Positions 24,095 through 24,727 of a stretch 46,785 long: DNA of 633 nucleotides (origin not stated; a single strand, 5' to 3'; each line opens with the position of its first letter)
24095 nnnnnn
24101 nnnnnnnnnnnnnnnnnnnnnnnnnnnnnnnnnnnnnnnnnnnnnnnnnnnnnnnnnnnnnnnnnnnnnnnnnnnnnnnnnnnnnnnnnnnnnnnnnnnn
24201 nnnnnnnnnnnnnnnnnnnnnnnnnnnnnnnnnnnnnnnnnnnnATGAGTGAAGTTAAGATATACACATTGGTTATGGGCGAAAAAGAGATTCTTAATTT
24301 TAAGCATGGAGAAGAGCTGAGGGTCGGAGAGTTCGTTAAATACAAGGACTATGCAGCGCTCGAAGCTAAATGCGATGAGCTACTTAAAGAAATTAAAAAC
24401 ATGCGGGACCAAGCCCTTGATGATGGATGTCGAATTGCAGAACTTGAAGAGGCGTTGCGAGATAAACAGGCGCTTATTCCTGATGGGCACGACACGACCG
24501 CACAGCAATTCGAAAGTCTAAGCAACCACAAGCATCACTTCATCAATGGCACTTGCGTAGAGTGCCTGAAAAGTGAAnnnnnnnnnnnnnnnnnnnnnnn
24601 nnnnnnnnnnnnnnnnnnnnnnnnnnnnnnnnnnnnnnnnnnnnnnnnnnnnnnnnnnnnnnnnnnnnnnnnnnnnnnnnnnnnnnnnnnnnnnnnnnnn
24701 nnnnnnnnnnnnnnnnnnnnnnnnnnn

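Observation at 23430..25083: Early-gene block of about nine tiny coupled ORFs including hydrophobic peptides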

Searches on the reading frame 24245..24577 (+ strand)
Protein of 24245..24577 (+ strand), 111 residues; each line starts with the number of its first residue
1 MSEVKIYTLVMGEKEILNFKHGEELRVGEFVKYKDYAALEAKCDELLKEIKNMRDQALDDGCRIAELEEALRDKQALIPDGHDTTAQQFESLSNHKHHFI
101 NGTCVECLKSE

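Call 9: search_protein_families(library=pfam, max_evalue=1, proteins=[window:24245-24577:+])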
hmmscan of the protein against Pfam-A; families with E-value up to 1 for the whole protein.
window:24245-24577:+ (111 aa): 1 family
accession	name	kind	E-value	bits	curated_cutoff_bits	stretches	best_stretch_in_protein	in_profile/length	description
PF02970.22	TBCA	-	0.031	15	30.3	1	34-93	18-76/99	Tubulin binding cofactor A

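Call 10: search_protein_families(library=phrogs, max_evalue=0.01, proteins=[window:24245-24577:+])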
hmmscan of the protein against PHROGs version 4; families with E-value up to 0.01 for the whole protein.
window:24245-24577:+ (111 aa): 3 families
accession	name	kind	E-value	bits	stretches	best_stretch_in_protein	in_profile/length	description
phrog_34708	-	unknown function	7.8e-06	26.8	1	45-79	70-104/126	-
phrog_3592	-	moron, auxiliary metabolic gene and host takeover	0.00012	23.4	1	1-72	1-70/182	Lar-like restriction alleviation protein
phrog_10746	-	unknown function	0.00075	20.4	1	1-55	1-52/186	-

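Call 11: search_protein_families(library=ncbifam, max_evalue=1, proteins=[window:24245-24577:+])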
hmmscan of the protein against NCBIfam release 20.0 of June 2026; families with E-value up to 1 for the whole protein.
window:24245-24577:+ (111 aa): 1 family
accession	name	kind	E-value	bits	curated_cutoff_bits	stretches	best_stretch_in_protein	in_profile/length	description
NF045995.1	MAG0865_DivIVA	hypoth_equivalog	0.066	13.4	55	1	33-69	33-66/69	MAG0865 family DivIVA-related protein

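Call 54: search_solved_structures(query=window:24245-24577:+, max_evalue=1)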
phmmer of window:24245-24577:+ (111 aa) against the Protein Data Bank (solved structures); distinct sequences matched with E-value up to 1: 7.
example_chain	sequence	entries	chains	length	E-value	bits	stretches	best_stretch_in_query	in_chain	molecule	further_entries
1pzq_A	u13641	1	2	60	0.036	17.4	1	56-94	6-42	Erythronolide synthase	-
7sty_A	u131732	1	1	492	0.092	16.1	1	39-71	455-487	Coronin-1C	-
3mgj_A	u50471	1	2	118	0.14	15.6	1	12-98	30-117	Uncharacterized protein MJ1480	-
7ssj_A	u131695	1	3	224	0.47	13.8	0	45-90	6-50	Sensor histidine kinase DesK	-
11sz_A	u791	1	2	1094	0.67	13.3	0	53-93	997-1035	6-deoxyerythronolide-B synthase, Erythronolide synthase EryA2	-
2q6q_A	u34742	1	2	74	0.81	13.1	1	15-76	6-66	Spindle pole body component SPC42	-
8i3e_A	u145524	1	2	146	0.86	13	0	14-85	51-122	ELKS/Rab6-interacting/CAST family member 1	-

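Call 56: find_homologous_proteins(query=window:24245-24577:+, max_evalue=0.001)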
Query window:24245-24577:+ (111 aa): 213 proteins with E <= 0.001 among 218 candidates; the best 120 are listed.
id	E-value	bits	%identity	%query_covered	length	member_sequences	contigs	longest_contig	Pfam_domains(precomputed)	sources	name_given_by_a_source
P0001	1.1e-67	243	100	100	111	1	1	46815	-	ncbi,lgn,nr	ncbi:hypothetical protein P4872_004058 [Escherichia coli]|nr:hypothetical protein [Escherichia coli]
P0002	5.9e-59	215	89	100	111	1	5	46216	-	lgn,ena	-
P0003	7.5e-50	185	94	84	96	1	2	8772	-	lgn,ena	-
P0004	3.2e-49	183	92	84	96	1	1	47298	-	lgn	-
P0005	5.6e-49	182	92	84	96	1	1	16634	-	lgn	-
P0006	4.6e-48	180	89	84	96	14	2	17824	-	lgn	-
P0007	1.0e-47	178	91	83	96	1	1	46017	-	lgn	-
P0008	3.2e-46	174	89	82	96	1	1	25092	-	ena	-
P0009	1.5e-45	171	88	84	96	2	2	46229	-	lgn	-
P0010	3.3e-45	170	89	84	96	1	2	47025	-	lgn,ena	-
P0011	9.4e-45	169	86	84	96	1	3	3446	-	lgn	-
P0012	1.9e-44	168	87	84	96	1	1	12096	-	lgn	-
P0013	7.6e-44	166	74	100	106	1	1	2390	-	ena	-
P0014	2.5e-43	164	74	100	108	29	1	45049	-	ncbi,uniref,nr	ncbi:hypothetical protein SeSz2_17 [Salmonella phage SeSz-2]|uniref:Uncharacterized protein n=1 Tax=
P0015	3.4e-39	151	73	100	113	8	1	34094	-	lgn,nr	nr:MAG: hypothetical protein [Bacteriophage sp.]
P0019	4.2e-31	125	92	59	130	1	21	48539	PF13935.12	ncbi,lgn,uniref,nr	ncbi:ead/Ea22-like family protein [Salmonella enterica]|uniref:Ead/Ea22-like family protein n=1 Tax=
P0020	1.0e-30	124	63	83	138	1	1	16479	PF13935.12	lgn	-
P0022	2.0e-30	123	91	59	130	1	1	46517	PF13935.12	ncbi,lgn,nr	ncbi:TPA: ead/Ea22-like family protein [Salmonella enterica subsp. enterica serovar Derby]|nr:ead/Ea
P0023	3.5e-30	122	72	77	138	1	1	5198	PF13935.12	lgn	-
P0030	9.7e-30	121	88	59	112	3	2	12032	PF13935.12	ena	-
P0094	4.7e-17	80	88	43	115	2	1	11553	PF13935.12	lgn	-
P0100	7.3e-17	79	85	43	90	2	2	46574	PF13935.12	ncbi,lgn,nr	ncbi:hypothetical protein [Salmonella phage vB_SpuS_NX263]|nr:hypothetical protein [Salmonella phage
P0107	1.8e-16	78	85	43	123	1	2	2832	PF13935.12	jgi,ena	-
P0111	2.3e-16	78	88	43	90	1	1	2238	PF13935.12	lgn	-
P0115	3.1e-16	77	85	43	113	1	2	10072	PF13935.12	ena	-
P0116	3.1e-16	77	85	43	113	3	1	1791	PF13935.12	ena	-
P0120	6.6e-16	76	49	92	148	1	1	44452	PF13935.12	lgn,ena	-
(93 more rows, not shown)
